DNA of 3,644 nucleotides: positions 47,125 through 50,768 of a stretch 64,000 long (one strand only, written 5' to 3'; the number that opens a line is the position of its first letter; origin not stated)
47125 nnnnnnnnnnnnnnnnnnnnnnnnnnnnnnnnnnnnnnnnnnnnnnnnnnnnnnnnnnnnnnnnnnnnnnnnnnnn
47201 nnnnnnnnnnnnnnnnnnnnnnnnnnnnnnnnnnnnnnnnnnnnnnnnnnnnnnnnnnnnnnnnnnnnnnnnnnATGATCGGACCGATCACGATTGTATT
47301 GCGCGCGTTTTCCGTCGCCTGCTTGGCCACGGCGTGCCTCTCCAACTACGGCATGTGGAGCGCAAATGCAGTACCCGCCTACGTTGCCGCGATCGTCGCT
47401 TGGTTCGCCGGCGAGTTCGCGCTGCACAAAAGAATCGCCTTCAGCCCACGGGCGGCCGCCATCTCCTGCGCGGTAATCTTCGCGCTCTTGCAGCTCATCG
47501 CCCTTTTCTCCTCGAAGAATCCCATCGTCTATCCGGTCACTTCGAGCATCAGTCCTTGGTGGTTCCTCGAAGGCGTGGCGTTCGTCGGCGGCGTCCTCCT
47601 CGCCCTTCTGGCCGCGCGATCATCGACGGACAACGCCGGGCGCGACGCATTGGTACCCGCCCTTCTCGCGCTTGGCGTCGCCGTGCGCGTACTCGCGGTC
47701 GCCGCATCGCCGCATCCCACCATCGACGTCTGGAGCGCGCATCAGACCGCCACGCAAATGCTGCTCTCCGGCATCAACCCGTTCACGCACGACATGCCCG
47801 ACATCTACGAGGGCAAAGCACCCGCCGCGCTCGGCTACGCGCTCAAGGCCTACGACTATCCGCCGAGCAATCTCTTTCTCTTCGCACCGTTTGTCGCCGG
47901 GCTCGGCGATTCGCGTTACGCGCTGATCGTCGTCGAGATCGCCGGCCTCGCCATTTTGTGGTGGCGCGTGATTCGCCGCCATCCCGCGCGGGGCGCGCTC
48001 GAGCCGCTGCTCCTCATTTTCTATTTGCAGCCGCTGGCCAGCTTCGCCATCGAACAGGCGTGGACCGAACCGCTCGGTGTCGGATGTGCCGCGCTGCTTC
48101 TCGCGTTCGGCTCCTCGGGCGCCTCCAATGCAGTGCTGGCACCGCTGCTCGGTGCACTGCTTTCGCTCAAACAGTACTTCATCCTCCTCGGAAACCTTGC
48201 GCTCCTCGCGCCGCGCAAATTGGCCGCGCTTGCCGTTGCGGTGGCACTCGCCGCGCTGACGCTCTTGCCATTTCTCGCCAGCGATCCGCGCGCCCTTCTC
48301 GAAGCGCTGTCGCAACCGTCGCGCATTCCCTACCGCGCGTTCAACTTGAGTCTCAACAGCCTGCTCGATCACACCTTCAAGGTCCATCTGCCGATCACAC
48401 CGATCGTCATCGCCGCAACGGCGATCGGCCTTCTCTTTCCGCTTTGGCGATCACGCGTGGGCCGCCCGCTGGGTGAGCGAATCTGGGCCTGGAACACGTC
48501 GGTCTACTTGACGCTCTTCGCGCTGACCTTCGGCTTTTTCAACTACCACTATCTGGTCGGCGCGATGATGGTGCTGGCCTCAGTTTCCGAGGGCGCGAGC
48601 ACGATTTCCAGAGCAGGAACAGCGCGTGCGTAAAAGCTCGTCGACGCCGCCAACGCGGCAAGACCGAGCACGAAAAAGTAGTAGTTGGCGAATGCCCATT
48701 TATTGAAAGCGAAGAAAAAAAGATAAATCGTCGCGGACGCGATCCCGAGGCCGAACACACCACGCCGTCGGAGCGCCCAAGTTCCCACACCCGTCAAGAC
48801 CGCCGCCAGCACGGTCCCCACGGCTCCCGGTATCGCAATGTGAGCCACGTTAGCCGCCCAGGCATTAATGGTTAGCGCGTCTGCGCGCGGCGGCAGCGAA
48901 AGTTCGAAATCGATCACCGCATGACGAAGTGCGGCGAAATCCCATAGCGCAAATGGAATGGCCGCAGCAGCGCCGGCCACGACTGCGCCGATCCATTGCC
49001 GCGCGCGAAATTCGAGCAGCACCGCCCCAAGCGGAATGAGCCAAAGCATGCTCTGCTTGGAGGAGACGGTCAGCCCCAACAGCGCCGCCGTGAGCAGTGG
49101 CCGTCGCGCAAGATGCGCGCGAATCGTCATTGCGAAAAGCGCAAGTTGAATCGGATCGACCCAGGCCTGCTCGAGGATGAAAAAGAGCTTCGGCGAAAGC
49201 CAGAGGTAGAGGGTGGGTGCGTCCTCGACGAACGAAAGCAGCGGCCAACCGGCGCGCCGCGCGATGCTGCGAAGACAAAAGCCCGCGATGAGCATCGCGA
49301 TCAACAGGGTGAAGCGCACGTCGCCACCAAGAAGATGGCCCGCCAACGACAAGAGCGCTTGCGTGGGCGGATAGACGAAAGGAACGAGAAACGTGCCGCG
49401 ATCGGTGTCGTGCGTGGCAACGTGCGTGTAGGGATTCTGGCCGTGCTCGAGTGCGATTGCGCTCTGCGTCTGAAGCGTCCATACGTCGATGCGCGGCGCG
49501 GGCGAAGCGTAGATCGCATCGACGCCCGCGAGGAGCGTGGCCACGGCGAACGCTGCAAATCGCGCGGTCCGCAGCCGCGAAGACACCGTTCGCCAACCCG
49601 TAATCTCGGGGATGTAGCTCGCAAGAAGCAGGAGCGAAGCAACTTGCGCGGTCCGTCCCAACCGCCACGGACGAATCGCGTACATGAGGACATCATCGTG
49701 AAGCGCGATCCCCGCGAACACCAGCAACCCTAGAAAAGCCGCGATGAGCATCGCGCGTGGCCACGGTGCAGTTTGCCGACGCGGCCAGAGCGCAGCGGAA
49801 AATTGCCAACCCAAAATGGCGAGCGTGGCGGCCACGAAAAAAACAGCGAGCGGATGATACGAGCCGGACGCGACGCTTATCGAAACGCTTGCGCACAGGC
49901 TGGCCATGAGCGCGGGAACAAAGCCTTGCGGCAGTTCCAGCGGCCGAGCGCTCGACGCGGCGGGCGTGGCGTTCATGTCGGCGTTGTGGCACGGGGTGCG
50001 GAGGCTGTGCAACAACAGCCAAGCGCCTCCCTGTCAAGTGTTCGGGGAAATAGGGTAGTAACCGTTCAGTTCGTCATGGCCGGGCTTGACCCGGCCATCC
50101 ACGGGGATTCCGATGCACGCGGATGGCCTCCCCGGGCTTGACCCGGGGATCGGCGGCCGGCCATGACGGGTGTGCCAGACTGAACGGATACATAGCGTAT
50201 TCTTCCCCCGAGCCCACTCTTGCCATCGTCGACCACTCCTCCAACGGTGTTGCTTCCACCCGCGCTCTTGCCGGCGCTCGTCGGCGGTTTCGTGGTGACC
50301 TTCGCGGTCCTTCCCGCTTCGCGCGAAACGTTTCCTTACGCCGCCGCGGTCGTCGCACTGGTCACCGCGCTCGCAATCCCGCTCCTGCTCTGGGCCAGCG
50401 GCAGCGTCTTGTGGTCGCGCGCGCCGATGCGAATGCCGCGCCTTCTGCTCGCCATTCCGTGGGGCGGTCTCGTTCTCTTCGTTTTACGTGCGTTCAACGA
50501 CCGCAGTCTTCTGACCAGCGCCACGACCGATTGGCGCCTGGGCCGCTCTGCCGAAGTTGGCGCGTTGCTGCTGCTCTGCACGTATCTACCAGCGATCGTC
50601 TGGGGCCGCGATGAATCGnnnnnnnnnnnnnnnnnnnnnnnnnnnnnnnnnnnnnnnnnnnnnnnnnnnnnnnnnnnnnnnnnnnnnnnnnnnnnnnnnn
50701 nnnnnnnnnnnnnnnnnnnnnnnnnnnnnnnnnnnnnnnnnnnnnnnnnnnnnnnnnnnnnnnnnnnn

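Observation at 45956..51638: Four tandem paralogs of a GT-C-like polytopic membrane protein with PIG-M/GT87-like motifs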

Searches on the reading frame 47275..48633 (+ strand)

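Call 3: search_protein_families(library=pfam, proteins=[window:47275-48633:+], max_evalue=10)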
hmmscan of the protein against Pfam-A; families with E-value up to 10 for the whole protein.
window:47275-48633:+ (452 aa): 2 families
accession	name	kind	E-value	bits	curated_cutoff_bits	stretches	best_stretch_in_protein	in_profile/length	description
PF20794.3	bPH_7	-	0.8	9.7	25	0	40-85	16-56/135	Bacterial PH domain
PF22867.1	YoaL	-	3.1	8.4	27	1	354-381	11-38/52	Protein YoaL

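Call 4: search_protein_families(library=ncbifam, proteins=[window:47275-48633:+], max_evalue=10)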
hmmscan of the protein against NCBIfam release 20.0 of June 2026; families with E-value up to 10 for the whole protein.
window:47275-48633:+ (452 aa): 1 family
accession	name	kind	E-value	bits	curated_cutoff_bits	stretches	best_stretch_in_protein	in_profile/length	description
TIGR04154.1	archaeo_STT3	subfamily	1.5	7.1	450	1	25-147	203-325/831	oligosaccharyl transferase, archaeosortase A system-associated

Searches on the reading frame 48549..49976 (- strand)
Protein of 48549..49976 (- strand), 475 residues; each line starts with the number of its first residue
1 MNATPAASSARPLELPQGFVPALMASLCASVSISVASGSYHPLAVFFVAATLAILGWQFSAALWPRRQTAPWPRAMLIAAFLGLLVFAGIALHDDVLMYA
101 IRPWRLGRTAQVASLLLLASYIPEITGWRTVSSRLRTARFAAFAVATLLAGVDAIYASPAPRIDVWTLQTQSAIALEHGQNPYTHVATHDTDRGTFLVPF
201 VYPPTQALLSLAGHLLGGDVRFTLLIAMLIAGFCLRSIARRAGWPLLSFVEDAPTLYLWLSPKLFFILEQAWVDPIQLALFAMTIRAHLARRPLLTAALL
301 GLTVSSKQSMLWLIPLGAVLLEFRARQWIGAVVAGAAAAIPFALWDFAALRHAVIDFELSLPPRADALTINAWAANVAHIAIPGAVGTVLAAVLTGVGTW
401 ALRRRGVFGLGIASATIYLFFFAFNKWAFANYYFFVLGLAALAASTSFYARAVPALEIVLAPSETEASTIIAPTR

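Call 3: search_protein_families(library=pfam, proteins=[window:48549-49976:-], max_evalue=10)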
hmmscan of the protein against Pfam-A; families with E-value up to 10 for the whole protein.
window:48549-49976:- (475 aa): 0 families

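Call 4: search_protein_families(library=ncbifam, proteins=[window:48549-49976:-], max_evalue=10)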
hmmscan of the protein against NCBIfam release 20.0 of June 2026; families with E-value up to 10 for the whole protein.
window:48549-49976:- (475 aa): 1 family
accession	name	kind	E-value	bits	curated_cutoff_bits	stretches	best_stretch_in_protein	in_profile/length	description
NF002566.0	PRK02201.1-1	equivalog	0.0012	17.9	342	1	178-238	99-159/380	membrane protein insertase YidC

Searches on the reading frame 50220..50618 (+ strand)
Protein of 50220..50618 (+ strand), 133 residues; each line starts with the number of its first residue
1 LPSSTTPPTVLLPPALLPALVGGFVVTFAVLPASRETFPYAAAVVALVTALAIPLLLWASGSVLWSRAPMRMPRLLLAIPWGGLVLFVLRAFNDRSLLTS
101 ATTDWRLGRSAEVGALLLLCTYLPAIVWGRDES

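Call 64: predict_structure(alignment_id=A3)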
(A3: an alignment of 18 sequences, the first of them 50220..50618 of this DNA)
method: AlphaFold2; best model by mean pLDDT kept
length: 133 residues; sequences in the alignment: 18
mean_pLDDT: 72.2   pTM: 0.46
mean pLDDT of the five models: 72.2, 68.0, 67.2, 66.4, 64.2
residues with pLDDT >= 90: 0; 70-90: 89; 50-70: 43; < 50: 1
segments of 3 or more residues with pLDDT < 50: none
pLDDT, mean of each block of 10 residues (from residue 1): 69 76 76 66 78 80 65 70 77 72 68 80 69 52
secondary structure, 60 per line:
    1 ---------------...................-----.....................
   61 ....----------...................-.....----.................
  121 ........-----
elements in order: H16-34 H40-64 H75-93 H95-99 H104-128
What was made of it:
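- Tried and rejected: The isolated module folds only moderately (pLDDT 72, pTM 0.46, call 64).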

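Call 67: fold_search(model_id=the predicted structure, library=pdb)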
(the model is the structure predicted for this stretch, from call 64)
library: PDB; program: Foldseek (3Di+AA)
matches with E <= 10: 68; with E <= 0.001: 0
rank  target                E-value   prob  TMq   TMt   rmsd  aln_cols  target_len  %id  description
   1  8jd5_4                1.8e+00  0.15  0.32  0.10   9.7       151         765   10  Cryo-EM structure of Gi1-bound mGlu2-mGlu4 heterodimer (released 2023-06-21)
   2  3kdw                  2.1e+00  0.11  0.24  0.17  14.9       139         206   12  Crystal structure of Putative sugar binding protein (YP_001300177.1) from Bacteroides vulgatus ATCC 8482 at 1.70 A resol (released 2009-11-24)
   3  1l7v_A                2.2e+00  0.16  0.28  0.16   7.0        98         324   26  Bacterial ABC Transporter Involved in B12 Uptake (released 2002-05-15)
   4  7ydp_R                2.4e+00  0.18  0.33  0.20   8.4       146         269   14  Cryo-EM structure of CD97/miniGs complex (released 2023-07-12)
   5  2v57_A                2.4e+00  0.06  0.20  0.17  11.9       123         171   15  Crystal structure of the TetR-like transcriptional regulator LfrR from Mycobacterium smegmatis in complex with proflav (released 2009-10-20)
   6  3g6i                  2.5e+00  0.13  0.29  0.21  16.5       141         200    8  Crystal structure of an outer membrane protein, part of a putative carbohydrate binding complex (bt_1022) from bacteroid (released 2009-02-17)
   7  8e9z_A                2.8e+00  0.25  0.41  0.24   7.6       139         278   15  CryoEM structure of miniGq-coupled hM3R in complex with Iperoxo (released 2022-11-30)
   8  5gpn_k                2.8e+00  0.10  0.27  0.25  18.2       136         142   10  Architecture of mammalian respirasome (released 2017-04-05)
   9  3lcn_B                3.0e+00  0.08  0.19  0.23  12.4       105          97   11  Nab2:Gfd1 complex (released 2010-05-12)
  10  7qsk_J                3.0e+00  0.08  0.27  0.23  18.5       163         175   12  Bovine complex I in lipid nanodisc, Active-Q10 (released 2022-05-25)
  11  9j87_A                3.1e+00  0.15  0.36  0.24   7.0       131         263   14  Structure of Receptor (released 2026-02-25)
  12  7qsd_J                3.5e+00  0.09  0.29  0.24  18.2       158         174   12  Bovine complex I in the active state at 3.1 A (released 2022-03-02)
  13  2v57_C                3.5e+00  0.05  0.20  0.17  11.9       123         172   15  Crystal structure of the TetR-like transcriptional regulator LfrR from Mycobacterium smegmatis in complex with proflav (released 2009-10-20)
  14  5gup_m                4.0e+00  0.07  0.27  0.21  19.5       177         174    9  Cryo-EM structure of mammalian respiratory supercomplex I1III2IV1 (released 2017-03-29)
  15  1f88_A                4.3e+00  0.21  0.46  0.22   6.8       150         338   17  CRYSTAL STRUCTURE OF BOVINE RHODOPSIN (released 2000-08-04)
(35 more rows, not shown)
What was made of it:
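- The isolated N-terminal four-helix module matches nothing (best E 1.8, call 67).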
